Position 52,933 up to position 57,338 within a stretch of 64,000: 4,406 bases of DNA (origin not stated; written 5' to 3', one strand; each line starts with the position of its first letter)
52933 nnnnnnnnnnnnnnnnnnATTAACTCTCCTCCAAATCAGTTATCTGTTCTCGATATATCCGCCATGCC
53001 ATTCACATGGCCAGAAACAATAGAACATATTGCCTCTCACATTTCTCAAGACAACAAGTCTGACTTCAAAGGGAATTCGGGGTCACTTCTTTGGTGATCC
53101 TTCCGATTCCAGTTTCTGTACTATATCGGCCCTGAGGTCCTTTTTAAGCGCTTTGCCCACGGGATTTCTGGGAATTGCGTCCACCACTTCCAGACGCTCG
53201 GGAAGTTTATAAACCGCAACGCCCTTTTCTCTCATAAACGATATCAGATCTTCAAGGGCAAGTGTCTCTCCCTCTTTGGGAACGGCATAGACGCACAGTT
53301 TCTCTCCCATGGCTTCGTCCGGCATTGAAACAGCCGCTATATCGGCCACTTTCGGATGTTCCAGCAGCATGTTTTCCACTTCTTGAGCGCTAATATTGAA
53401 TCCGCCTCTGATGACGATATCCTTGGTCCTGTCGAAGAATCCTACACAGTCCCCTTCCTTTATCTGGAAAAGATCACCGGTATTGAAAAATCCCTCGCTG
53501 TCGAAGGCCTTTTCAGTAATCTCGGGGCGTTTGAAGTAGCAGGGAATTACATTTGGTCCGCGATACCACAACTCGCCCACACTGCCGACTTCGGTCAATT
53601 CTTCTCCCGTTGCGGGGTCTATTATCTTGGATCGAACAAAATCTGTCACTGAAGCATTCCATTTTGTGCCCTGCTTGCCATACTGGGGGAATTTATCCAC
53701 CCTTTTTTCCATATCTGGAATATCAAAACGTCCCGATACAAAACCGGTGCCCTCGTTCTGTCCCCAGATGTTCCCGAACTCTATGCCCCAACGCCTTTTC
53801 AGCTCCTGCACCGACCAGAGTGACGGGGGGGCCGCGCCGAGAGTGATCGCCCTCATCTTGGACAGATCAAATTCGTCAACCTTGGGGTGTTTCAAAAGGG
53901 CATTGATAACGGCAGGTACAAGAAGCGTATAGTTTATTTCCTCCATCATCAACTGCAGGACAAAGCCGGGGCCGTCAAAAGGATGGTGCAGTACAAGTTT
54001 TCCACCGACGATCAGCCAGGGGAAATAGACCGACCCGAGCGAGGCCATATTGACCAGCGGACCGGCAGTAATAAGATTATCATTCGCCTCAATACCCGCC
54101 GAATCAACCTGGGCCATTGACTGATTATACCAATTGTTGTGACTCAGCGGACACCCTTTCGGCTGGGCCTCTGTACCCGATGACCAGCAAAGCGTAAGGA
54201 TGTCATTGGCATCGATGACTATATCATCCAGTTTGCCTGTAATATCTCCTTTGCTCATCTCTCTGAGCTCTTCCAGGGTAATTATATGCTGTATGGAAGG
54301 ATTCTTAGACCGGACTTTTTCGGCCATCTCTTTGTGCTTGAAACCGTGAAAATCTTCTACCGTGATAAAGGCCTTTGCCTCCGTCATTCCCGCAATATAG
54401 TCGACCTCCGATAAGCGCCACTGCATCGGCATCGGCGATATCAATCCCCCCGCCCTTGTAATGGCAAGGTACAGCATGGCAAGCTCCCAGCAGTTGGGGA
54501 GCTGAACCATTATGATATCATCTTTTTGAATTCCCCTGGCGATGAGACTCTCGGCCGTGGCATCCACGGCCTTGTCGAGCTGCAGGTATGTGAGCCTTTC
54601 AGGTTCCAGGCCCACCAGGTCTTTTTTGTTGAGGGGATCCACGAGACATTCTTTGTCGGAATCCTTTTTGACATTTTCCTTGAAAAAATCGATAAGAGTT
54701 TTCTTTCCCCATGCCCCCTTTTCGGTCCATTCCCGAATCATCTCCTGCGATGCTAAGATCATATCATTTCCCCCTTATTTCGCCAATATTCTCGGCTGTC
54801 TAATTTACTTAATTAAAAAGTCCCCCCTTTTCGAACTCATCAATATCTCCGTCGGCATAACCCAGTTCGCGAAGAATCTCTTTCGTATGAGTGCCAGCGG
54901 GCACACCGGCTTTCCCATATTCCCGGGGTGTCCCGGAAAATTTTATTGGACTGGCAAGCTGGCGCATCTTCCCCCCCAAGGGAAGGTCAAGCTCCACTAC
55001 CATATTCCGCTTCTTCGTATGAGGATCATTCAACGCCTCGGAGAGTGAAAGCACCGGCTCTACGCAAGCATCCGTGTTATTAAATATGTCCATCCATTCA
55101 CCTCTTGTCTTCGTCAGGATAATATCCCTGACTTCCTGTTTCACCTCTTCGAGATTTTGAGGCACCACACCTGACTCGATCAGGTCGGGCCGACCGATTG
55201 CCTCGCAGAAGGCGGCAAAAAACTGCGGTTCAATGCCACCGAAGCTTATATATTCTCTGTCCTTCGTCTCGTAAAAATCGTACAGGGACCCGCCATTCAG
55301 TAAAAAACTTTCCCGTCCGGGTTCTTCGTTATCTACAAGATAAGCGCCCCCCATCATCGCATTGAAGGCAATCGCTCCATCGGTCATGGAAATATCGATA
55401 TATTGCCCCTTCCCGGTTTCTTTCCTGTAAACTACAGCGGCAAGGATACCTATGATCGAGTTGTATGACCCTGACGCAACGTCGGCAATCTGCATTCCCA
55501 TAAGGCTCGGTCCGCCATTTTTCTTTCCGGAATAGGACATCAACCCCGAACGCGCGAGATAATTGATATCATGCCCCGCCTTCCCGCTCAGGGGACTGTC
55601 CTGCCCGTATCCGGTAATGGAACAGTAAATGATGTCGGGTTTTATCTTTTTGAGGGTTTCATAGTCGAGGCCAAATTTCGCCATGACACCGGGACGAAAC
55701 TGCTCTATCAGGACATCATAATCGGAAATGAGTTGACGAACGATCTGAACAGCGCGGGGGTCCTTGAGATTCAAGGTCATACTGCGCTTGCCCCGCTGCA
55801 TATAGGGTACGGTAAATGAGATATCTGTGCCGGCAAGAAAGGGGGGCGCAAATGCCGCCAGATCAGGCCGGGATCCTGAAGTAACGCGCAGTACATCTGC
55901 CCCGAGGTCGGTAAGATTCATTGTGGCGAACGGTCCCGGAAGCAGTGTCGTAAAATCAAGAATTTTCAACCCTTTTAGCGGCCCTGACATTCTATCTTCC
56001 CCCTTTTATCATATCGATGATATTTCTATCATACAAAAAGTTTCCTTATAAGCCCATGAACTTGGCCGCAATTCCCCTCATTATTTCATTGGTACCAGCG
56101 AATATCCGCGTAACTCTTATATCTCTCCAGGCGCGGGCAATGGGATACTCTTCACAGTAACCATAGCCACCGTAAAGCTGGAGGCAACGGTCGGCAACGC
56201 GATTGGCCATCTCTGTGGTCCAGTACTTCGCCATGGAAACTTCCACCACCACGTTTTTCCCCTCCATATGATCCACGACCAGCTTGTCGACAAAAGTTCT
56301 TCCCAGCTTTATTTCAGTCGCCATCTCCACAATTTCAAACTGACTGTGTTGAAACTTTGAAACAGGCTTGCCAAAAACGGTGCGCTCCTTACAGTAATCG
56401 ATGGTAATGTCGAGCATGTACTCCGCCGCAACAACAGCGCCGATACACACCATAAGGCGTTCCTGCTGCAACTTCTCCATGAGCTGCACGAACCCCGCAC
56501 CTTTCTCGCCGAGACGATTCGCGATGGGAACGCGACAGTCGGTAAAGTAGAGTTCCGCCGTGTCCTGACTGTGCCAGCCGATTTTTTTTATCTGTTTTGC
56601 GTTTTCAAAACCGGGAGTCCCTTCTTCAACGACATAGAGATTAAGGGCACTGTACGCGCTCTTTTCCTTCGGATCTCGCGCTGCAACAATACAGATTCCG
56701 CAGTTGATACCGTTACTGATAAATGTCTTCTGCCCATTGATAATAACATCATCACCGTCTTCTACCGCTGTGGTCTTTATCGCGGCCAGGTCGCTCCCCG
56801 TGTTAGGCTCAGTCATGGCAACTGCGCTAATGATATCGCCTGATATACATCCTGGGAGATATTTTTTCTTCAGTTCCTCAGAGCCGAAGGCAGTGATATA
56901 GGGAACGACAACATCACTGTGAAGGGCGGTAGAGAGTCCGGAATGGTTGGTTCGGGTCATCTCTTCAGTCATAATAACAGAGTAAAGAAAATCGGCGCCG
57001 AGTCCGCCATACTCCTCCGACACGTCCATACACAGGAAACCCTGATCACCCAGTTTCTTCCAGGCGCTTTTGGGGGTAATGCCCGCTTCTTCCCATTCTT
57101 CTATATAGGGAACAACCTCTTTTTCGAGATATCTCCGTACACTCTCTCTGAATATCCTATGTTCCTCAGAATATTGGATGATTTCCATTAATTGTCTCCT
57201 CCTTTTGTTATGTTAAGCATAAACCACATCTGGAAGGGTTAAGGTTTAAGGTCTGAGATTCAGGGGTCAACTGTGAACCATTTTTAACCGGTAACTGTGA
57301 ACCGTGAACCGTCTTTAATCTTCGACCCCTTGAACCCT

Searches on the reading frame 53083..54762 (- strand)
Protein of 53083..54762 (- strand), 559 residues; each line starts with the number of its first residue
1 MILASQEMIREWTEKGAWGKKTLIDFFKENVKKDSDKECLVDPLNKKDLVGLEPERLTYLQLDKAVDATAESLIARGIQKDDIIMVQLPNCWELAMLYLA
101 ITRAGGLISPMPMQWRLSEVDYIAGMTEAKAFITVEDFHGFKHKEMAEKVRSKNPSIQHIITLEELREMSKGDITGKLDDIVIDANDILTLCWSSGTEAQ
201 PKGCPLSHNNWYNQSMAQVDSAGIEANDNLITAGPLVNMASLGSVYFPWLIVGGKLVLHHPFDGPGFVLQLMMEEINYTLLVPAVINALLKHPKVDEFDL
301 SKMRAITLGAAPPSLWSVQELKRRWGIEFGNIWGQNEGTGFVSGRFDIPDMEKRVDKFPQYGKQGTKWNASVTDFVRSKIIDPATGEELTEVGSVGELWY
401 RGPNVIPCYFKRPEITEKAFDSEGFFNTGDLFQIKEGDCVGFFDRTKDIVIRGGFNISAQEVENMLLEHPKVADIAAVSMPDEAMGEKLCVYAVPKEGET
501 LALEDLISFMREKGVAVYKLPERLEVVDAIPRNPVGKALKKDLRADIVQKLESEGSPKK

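Call 10: search_protein_families(library=pfam, proteins=[window:53083-54762:-], max_evalue=0.0001)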
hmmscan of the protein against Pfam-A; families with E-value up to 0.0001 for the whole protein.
window:53083-54762:- (559 aa): 2 families
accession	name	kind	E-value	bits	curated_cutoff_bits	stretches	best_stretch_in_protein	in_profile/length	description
PF00501.34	AMP-binding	-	4.7e-63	213.7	29.9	1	27-410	1-384/384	AMP-binding enzyme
PF13193.12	AMP-binding_C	-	5.8e-15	56.4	24.5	1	461-537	1-76/76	AMP-binding enzyme C-terminal domain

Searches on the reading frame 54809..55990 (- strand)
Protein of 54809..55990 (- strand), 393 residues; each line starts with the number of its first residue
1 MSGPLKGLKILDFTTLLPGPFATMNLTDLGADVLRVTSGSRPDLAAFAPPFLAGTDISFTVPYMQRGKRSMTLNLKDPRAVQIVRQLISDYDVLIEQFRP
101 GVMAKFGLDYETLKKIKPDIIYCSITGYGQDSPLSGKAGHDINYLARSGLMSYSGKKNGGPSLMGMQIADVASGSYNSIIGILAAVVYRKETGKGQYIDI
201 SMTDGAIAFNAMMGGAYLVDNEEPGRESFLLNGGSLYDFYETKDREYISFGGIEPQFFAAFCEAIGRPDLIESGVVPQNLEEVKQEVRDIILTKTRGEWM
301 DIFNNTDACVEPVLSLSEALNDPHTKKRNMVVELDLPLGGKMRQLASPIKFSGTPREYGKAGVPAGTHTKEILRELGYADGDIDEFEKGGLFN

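Call 10: search_protein_families(library=pfam, proteins=[window:54809-55990:-], max_evalue=0.0001)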
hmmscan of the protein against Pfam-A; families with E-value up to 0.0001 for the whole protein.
window:54809-55990:- (393 aa): 1 family
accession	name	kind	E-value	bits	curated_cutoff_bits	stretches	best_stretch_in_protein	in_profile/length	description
PF02515.22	CoA_transf_3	-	8.6e-99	331.5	23.3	1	5-369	1-366/366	CoA-transferase family III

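Call 55: search_protein_families(library=ncbifam, proteins=[window:54809-55990:-], max_evalue=1e-10)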
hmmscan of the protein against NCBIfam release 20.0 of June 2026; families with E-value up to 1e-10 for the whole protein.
window:54809-55990:- (393 aa): 7 families
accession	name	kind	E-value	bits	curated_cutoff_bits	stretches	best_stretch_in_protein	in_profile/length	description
NF052585.1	SucGlutTfsCaiB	equivalog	9.3e-66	222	750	1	3-377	6-389/394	succinate--glutarate CoA-transferase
NF041294.1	Scnl_mescCoAtase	equivalog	8.9e-60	202.8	700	1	5-373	4-380/381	succinyl-CoA:mesaconate CoA-transferase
NF003809.0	PRK05398.1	subfamily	1.3e-59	201.9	442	2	1-207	1-205/416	formyl-CoA transferase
TIGR03253.1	oxalate_frc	equivalog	5e-56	190.2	504.2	2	4-207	3-204/416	formyl-CoA transferase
NF008511.0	PRK11430.1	equivalog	2.1e-55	188.4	522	1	2-363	7-365/381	CoA:oxalate CoA-transferase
NF002914.1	PRK03525.1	equivalog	2.7e-22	79.2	413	1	3-222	8-214/400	L-carnitine CoA-transferase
TIGR04253.1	mesacon_CoA_iso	equivalog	3.5e-19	69.1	725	1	4-381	2-389/403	2-methylfumaryl-CoA isomerase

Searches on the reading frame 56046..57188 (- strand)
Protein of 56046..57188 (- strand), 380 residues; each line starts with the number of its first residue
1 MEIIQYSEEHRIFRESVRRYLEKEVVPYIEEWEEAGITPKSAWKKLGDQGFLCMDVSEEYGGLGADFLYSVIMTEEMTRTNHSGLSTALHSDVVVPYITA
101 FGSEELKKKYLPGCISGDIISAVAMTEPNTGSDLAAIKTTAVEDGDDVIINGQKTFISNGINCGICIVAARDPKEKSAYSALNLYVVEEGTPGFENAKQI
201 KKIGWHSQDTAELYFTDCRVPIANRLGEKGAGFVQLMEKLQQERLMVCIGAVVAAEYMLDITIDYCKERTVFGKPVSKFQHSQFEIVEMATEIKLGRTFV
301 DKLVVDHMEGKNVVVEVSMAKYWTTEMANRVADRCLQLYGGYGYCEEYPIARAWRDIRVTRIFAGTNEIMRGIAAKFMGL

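Call 10: search_protein_families(library=pfam, proteins=[window:56046-57188:-], max_evalue=0.0001)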
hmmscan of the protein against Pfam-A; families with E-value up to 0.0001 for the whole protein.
window:56046-57188:- (380 aa): 5 families
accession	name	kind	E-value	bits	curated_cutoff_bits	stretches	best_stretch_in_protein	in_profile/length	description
PF00441.29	Acyl-CoA_dh_1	-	9.5e-45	152.8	22.4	1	230-378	1-149/150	Acyl-CoA dehydrogenase, C-terminal domain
PF02771.21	Acyl-CoA_dh_N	-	6.6e-36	123.6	22.9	1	7-118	1-113/113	Acyl-CoA dehydrogenase, N-terminal domain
PF02770.24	Acyl-CoA_dh_M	-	3.9e-22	78.7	33.3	1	122-218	1-97/97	Acyl-CoA dehydrogenase, middle domain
PF08028.16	Acyl-CoA_dh_2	-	1.4e-17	64.6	22.7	1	247-367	3-133/134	Acyl-CoA dehydrogenase, C-terminal domain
PF22924.1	ACOX_C_alpha1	-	2.2e-05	24.8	27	0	311-377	101-167/169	Acyl-CoA oxidase, C-alpha1 domain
